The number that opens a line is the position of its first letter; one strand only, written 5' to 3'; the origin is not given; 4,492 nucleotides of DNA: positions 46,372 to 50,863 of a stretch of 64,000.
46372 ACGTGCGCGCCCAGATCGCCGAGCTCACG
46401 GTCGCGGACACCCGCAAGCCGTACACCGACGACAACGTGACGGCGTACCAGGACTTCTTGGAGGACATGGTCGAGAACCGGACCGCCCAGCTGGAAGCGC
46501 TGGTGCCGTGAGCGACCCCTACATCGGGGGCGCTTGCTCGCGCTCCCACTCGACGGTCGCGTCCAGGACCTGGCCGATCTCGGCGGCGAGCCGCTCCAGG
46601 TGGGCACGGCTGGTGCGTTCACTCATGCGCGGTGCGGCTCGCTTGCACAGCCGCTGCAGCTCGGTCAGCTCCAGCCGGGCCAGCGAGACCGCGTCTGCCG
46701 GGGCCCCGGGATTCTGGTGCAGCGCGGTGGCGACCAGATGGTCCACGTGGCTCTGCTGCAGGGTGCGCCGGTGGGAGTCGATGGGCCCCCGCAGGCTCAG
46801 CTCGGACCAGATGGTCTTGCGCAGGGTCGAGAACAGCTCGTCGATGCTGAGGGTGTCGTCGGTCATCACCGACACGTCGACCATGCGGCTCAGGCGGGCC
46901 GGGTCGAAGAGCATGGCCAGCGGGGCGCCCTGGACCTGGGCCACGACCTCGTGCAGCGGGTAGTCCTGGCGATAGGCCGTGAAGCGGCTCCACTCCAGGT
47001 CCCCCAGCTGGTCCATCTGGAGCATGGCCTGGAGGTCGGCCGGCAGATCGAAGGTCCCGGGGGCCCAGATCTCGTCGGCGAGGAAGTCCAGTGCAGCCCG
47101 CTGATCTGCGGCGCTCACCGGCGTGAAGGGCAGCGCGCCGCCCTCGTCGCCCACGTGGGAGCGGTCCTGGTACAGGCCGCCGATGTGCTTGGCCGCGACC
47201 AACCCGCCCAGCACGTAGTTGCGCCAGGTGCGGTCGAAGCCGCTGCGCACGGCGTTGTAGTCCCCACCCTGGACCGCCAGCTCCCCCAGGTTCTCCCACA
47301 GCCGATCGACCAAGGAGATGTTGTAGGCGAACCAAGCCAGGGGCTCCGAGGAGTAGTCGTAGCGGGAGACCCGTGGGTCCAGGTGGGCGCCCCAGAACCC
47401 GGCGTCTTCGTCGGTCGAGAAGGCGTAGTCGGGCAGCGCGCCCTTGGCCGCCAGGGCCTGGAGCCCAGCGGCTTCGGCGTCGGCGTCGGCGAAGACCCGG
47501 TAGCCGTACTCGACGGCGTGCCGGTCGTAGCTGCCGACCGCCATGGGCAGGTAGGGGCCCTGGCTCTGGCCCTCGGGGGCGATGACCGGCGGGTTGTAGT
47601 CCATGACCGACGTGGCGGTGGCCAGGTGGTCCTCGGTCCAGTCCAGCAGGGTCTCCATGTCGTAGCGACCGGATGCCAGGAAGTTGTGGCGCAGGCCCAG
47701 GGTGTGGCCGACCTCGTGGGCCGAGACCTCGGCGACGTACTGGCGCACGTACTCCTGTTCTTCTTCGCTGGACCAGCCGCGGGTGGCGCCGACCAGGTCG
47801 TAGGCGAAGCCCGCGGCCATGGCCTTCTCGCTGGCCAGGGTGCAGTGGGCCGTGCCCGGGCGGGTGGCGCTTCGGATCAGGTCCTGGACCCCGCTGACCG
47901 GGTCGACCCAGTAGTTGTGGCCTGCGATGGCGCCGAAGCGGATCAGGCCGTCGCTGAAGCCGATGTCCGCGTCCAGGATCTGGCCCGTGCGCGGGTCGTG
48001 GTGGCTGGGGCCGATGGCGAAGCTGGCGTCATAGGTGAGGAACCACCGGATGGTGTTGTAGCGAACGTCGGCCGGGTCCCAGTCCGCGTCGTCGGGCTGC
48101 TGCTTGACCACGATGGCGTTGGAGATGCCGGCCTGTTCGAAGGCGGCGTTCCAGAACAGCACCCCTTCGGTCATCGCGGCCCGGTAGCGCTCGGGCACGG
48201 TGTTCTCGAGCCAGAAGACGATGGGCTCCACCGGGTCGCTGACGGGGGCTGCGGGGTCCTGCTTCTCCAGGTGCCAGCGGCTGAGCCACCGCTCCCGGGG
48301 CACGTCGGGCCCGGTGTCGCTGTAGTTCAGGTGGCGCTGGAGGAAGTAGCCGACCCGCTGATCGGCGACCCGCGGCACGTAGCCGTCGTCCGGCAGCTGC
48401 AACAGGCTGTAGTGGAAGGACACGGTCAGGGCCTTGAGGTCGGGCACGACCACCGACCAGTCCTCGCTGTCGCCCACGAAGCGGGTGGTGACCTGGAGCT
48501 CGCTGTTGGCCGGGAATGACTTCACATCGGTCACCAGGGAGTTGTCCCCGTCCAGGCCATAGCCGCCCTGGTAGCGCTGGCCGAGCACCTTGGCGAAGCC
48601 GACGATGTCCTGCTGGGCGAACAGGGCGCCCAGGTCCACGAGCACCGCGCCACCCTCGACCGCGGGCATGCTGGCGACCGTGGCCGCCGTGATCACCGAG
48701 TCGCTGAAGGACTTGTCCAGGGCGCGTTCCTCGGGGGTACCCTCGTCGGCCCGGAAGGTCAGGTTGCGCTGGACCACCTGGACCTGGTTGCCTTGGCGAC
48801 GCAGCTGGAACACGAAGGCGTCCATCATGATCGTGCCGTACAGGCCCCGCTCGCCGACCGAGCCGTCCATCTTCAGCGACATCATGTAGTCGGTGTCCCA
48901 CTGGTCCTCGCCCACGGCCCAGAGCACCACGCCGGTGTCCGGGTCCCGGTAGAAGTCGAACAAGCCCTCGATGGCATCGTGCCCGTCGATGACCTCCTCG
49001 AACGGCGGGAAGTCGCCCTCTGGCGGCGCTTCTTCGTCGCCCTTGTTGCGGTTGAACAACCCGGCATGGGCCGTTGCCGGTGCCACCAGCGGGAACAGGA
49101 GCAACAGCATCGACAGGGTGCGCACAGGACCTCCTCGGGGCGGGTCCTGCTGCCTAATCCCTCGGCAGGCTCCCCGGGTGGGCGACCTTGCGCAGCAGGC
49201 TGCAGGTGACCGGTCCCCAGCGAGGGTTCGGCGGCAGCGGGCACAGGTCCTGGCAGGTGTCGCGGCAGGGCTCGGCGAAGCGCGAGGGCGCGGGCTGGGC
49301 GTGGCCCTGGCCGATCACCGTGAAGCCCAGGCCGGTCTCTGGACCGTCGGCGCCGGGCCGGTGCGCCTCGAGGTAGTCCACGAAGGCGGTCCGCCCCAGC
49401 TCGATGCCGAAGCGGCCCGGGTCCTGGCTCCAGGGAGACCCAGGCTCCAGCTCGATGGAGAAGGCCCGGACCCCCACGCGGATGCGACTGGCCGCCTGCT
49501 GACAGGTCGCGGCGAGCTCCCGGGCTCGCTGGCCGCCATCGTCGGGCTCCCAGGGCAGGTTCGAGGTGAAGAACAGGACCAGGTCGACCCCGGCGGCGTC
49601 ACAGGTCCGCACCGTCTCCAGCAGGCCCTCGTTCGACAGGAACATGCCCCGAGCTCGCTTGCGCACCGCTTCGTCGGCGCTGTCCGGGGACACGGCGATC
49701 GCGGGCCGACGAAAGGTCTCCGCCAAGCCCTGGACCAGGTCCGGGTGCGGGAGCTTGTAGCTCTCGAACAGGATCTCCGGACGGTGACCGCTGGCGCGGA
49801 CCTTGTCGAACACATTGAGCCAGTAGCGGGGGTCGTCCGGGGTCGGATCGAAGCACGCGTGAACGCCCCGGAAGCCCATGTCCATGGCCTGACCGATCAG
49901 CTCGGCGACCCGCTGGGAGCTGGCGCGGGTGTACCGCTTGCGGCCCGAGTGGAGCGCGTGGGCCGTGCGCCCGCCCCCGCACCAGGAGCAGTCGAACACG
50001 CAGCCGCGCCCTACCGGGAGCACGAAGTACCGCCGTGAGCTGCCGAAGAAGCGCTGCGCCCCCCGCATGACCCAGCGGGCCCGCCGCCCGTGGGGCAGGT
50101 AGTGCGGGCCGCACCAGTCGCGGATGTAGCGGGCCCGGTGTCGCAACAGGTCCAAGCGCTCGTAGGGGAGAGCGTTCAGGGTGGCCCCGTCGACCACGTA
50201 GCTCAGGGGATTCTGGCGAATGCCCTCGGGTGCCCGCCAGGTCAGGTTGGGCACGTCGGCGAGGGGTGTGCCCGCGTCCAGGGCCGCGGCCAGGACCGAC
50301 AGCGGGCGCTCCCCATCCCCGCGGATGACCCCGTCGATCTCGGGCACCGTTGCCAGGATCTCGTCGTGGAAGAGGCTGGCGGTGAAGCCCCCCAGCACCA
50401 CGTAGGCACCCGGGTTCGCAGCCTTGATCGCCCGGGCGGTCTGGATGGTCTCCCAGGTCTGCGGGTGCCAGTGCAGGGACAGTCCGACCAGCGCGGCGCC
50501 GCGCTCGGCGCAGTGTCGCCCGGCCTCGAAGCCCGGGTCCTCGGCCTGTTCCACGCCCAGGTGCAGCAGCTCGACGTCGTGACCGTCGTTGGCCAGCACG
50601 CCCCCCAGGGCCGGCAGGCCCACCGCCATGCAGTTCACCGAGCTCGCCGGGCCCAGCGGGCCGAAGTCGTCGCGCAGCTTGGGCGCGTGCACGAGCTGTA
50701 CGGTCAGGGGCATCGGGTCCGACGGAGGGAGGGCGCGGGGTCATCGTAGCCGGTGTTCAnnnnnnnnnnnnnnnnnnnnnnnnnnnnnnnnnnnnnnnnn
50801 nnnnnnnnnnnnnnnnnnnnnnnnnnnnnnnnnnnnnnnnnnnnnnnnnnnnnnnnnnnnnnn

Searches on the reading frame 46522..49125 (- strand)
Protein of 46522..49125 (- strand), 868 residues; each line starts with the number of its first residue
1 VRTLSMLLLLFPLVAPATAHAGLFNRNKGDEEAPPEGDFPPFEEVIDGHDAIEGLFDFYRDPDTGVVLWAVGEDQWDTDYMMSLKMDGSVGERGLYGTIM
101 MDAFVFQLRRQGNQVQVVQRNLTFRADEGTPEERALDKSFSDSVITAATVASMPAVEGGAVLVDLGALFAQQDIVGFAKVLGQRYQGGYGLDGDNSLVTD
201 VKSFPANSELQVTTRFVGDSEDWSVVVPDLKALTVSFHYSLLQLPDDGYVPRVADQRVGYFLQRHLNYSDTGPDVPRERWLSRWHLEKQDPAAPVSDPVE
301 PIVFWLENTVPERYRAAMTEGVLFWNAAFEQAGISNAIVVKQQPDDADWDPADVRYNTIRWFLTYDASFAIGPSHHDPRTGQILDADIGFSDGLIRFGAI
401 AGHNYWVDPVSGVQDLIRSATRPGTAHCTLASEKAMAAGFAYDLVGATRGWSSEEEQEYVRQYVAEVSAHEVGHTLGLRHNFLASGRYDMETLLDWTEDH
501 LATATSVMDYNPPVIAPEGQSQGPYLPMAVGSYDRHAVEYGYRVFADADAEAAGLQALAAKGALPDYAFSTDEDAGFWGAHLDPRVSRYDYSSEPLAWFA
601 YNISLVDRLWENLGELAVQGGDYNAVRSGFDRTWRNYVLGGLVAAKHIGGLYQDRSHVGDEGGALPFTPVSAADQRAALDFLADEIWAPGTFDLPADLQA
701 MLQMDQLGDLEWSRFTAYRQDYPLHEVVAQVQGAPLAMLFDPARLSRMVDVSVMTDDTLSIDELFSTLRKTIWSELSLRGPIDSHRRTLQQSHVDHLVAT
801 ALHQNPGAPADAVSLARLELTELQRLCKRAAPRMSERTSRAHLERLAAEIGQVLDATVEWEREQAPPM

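Call 13: search_protein_families(library=pfam, proteins=[window:46522-49125:-], max_evalue=0.01)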
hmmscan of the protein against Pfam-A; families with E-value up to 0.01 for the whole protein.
window:46522-49125:- (868 aa): 6 families
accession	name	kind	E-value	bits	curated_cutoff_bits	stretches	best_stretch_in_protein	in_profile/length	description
PF16313.11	DUF4953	-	6.5e-70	236.3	24.2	1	454-777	3-314/316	Met-zincin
PF17148.9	DUF5117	-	1.8e-28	100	27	1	102-288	5-188/189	Domain of unknown function (DUF5117)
PF13582.12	Reprolysin_3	-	0.00087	20.2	22.4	1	445-480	87-122/123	Metallo-peptidase family M12B Reprolysin-like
PF00413.30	Peptidase_M10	-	0.0026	18.1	24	1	450-481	95-125/159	Matrixin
PF13688.12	Reprolysin_5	-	0.0055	17.4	27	0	451-485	122-162/196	Metallo-peptidase family M12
PF13583.11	Reprolysin_4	-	0.0098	16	22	0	462-491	135-163/203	Metallo-peptidase family M12B Reprolysin-like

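Call 36: search_protein_families(library=padloc, proteins=[window:46522-49125:-], max_evalue=0.01)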
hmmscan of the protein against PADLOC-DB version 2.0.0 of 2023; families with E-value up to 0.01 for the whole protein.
window:46522-49125:- (868 aa): 0 families

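Call 81: search_protein_families(library=ncbifam, proteins=[window:46522-49125:-], max_evalue=0.001)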
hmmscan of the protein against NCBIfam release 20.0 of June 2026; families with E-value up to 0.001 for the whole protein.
window:46522-49125:- (868 aa): 1 family
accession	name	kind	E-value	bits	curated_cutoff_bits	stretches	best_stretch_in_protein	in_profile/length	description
NF041905.1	MXAN_2677_2678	equivalog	0.00042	19.4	250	0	438-481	158-201/283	myxosortase-dependent metalloprotease, MXAN_2677/MXAN_2678 family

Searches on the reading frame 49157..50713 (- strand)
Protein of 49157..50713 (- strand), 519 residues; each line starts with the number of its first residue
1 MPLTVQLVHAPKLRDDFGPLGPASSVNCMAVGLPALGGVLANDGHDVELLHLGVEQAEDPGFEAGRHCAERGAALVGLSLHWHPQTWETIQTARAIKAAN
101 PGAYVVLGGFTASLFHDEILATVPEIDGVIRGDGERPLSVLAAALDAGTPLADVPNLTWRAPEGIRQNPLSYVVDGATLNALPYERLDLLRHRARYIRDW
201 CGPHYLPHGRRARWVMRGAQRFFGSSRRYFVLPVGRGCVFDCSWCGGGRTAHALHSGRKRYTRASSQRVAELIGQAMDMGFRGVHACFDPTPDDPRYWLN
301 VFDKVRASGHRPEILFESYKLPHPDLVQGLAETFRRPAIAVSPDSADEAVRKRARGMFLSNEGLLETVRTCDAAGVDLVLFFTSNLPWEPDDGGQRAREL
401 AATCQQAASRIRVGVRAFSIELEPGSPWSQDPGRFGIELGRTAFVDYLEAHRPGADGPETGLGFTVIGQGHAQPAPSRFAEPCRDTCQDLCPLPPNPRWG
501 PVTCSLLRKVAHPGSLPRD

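Call 13: search_protein_families(library=pfam, proteins=[window:49157-50713:-], max_evalue=0.01)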
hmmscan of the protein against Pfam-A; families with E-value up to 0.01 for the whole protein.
window:49157-50713:- (519 aa): 2 families
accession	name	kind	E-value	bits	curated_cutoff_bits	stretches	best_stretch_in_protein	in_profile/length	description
PF02310.24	B12-binding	-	1.5e-13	51.1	32.1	1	30-141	14-120/121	B12 binding domain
PF04055.27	Radical_SAM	-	8.9e-08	32.9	29.5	1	233-390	2-155/166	Radical SAM superfamily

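Call 36: search_protein_families(library=padloc, proteins=[window:49157-50713:-], max_evalue=0.01)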
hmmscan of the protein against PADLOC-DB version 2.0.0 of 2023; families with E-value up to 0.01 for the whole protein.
window:49157-50713:- (519 aa): 1 family
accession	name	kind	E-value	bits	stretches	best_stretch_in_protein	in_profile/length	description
PDLC04689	PDC-M51A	-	0.0016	15.3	0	93-165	90-165/420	-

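Call 81: search_protein_families(library=ncbifam, proteins=[window:49157-50713:-], max_evalue=0.001)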
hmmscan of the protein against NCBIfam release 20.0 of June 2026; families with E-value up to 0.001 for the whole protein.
window:49157-50713:- (519 aa): 10 families
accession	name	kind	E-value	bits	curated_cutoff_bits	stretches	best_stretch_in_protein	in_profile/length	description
TIGR04190.1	B12_SAM_Ta0216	equivalog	1.4e-46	159.2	500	1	27-448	34-442/554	TIGR04190 family B12-binding domain/radical SAM domain protein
TIGR04367.1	HpnR_B12_rSAM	equivalog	1.8e-15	56.4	650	1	31-197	23-179/490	hopanoid C-3 methylase HpnR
TIGR02026.1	BchE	equivalog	5.9e-09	35.3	481.35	1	31-149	23-139/497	magnesium-protoporphyrin IX monomethyl ester anaerobic oxidative cyclase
NF050148.1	rSAM_ApyD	equivalog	2.3e-07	29.6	750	1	90-163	91-163/645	RiPP biosynthesis radical SAM protein ApyD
TIGR03975.1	rSAM_ocin_1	subfamily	6.6e-06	24.9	281.85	1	69-164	125-221/606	RiPP maturation radical SAM C-methyltransferase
TIGR04013.1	B12_SAM_MJ_1487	hypoth_equivalog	6.7e-06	25.2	251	0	86-247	53-169/382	TIGR04013 family B12-binding domain/radical SAM domain-containing protein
TIGR04385.1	B12_rSAM_cofa1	equivalog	1.5e-05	24.4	450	1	31-175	21-169/438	B12 lower ligand biosynthesis radical SAM protein BzaD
NF033712.0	B12_rSAM_KedN5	subfamily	4.7e-05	21.8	700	1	92-164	81-156/624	KedN5 family methylcobalamin-dependent radical SAM C-methyltransferase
TIGR03471.1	HpnJ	equivalog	0.00013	21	577.6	0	88-169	83-161/472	hopanoid biosynthesis associated radical SAM protein HpnJ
NF040546.1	rSAM_CUAEP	equivalog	0.00019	20.3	500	1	70-154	45-127/468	CUAEP/CCAEP-tail radical SAM (seleno)protein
